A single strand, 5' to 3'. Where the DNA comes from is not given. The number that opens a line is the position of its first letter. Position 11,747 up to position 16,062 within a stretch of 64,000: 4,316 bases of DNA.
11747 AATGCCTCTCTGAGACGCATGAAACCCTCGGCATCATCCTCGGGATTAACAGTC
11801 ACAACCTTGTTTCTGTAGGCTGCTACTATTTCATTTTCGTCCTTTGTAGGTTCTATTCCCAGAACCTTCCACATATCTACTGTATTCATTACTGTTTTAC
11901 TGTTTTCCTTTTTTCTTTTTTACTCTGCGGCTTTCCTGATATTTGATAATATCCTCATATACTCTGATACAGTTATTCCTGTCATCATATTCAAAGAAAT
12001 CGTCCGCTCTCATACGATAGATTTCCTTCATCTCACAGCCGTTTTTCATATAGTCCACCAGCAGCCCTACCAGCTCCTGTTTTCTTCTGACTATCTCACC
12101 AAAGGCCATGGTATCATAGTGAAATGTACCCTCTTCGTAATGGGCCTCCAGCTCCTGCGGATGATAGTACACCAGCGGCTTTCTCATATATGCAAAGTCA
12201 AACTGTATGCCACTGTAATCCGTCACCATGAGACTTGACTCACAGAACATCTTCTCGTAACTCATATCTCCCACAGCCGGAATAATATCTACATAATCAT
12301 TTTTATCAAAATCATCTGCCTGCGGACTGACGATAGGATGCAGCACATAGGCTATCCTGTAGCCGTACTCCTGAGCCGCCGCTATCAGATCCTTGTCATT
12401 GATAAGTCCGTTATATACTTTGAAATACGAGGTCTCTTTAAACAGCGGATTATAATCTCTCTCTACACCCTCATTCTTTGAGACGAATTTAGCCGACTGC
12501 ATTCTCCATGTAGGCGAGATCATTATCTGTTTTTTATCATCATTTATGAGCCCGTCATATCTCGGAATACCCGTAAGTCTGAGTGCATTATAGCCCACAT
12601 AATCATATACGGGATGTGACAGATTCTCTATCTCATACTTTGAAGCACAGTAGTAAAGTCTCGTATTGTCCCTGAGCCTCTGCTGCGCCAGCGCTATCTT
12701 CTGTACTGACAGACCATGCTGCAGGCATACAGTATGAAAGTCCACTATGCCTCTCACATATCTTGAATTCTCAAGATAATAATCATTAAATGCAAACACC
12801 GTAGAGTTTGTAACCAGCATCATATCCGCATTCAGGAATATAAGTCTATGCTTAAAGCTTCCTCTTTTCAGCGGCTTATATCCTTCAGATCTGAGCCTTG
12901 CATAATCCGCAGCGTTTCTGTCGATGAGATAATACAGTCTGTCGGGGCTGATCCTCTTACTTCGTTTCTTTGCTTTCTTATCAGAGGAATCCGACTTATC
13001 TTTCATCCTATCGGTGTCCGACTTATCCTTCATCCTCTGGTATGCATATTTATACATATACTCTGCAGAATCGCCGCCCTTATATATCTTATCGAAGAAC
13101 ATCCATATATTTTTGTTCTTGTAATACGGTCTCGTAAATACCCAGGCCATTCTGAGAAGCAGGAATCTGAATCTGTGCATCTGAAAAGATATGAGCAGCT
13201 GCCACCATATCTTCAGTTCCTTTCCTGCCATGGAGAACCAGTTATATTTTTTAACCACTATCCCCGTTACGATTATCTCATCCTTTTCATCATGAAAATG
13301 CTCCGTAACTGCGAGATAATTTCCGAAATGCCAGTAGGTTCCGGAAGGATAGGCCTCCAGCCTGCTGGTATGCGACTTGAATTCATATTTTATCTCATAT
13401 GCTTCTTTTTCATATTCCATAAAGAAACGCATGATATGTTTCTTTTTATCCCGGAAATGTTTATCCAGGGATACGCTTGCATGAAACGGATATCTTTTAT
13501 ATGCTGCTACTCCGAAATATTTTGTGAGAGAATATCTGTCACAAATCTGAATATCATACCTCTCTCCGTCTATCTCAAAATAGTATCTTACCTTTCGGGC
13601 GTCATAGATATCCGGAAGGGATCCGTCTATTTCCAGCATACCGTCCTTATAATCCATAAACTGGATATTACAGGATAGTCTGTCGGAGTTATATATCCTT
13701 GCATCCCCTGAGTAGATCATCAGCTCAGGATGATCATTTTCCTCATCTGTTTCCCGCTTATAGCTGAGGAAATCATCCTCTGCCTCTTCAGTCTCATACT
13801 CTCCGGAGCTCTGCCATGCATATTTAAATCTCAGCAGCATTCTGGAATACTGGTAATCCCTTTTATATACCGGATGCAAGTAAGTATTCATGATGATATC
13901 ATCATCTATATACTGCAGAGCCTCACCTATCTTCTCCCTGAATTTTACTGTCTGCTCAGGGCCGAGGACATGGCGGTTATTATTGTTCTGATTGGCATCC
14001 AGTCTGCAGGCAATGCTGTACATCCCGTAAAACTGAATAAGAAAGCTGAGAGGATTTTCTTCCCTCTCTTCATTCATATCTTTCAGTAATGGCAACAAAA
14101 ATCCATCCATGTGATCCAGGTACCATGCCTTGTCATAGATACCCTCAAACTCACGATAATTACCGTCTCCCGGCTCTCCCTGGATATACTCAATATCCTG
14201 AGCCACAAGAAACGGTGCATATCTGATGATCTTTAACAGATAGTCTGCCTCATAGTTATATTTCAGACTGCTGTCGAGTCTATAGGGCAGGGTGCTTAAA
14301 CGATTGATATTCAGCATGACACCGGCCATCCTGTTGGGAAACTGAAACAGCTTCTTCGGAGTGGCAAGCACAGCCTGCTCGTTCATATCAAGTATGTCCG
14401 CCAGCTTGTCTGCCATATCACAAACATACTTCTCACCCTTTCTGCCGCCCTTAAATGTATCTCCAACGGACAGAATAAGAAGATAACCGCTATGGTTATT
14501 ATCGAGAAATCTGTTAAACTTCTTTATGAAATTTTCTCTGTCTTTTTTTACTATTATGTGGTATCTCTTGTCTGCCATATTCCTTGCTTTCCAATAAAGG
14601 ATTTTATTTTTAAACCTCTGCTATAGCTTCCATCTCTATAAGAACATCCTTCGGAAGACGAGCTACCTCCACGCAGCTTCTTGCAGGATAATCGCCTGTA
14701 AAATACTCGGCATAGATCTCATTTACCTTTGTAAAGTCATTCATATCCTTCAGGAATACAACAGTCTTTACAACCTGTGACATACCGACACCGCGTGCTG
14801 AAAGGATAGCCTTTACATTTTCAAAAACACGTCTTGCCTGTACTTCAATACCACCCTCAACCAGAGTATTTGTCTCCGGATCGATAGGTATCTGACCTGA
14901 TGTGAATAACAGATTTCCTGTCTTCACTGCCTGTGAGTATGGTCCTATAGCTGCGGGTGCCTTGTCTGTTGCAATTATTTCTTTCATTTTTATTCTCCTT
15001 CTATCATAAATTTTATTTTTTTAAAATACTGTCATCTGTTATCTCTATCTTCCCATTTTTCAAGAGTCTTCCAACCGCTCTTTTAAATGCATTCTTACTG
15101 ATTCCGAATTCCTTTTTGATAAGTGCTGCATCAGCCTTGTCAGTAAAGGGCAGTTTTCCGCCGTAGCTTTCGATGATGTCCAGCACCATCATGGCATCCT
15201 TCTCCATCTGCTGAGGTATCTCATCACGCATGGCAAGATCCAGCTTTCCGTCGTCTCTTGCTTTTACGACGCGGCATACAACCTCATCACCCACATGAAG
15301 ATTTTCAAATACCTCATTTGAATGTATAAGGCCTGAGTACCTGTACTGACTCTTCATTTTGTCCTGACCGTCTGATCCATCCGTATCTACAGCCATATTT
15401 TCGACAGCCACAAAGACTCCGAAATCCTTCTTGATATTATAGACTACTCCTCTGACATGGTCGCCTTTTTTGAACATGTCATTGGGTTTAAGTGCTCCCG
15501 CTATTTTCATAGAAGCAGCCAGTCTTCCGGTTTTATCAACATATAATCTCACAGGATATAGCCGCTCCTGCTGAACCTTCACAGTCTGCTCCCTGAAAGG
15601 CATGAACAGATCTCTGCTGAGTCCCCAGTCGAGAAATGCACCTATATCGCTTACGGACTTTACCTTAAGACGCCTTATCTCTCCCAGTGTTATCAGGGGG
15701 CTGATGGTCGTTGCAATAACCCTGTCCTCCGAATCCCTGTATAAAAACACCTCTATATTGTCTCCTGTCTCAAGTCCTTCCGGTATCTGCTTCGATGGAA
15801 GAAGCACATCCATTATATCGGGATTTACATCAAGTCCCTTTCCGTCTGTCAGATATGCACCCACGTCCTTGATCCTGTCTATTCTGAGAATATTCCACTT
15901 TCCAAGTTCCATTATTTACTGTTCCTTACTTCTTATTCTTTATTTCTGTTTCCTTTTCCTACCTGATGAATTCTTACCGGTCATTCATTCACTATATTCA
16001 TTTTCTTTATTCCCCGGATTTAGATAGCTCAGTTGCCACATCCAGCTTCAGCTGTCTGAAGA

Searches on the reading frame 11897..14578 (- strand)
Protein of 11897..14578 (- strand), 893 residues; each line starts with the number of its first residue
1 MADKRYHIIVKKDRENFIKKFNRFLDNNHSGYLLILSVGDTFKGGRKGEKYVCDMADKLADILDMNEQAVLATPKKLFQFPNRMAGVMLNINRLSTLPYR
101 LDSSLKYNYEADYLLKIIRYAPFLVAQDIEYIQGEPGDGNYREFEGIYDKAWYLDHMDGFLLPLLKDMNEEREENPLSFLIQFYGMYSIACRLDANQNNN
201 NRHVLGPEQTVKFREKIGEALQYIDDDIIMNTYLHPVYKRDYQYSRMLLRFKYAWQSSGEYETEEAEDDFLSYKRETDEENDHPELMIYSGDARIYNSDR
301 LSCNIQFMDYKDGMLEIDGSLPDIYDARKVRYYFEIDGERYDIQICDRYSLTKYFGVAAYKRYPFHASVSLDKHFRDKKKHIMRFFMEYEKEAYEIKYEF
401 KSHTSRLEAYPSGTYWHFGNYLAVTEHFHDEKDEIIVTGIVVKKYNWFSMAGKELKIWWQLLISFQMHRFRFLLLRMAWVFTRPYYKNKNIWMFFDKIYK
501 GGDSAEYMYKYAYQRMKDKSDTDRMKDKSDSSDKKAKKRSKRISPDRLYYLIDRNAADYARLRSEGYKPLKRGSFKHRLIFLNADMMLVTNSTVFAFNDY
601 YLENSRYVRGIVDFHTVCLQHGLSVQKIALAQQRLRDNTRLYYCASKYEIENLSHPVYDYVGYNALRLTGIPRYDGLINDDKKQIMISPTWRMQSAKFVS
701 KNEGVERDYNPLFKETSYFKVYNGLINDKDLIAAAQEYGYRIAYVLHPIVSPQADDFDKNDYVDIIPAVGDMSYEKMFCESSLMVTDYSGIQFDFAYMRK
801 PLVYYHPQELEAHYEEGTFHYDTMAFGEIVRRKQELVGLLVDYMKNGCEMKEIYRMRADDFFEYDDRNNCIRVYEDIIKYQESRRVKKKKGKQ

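Call 60: search_protein_families(library=pfam, proteins=[window:11897-14578:-], max_evalue=0.00001)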
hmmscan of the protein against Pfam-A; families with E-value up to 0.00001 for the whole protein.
window:11897-14578:- (893 aa): 1 family
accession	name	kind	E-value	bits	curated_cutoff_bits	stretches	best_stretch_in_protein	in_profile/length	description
PF04464.20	Glyphos_transf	-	2.1e-33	116.2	22.1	1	547-878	45-366/367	CDP-Glycerol:Poly(glycerophosphate) glycerophosphotransferase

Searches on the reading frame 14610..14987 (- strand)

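Call 59: search_protein_families(library=pfam, proteins=[window:14610-14987:-], max_evalue=0.00001)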
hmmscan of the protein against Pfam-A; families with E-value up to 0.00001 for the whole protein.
window:14610-14987:- (125 aa): 1 family
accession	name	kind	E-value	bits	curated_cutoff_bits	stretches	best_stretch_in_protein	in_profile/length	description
PF01042.26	Ribonuc_L-PSP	-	1.3e-46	157.9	27.3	1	8-125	2-121/121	Endoribonuclease L-PSP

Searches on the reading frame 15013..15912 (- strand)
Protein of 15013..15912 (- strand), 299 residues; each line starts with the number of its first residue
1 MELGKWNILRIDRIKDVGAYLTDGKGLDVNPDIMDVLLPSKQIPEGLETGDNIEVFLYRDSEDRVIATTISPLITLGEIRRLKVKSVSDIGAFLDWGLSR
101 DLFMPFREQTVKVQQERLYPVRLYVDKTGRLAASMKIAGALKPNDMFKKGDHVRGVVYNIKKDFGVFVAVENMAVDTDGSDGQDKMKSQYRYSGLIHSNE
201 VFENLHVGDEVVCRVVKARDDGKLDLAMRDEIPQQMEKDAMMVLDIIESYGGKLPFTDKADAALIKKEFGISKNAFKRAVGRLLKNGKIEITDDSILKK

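Call 59: search_protein_families(library=pfam, proteins=[window:15013-15912:-], max_evalue=0.00001)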
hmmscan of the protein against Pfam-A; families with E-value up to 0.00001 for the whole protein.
window:15013-15912:- (299 aa): 2 families
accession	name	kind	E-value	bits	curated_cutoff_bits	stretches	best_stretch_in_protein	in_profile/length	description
PF13509.12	S1_2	-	5.5e-31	106.9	21.8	2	3-69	1-60/61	S1 domain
PF17783.7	CvfB_WH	-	1.3e-20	73.3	22.9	1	242-296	2-56/58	CvfB-like winged helix domain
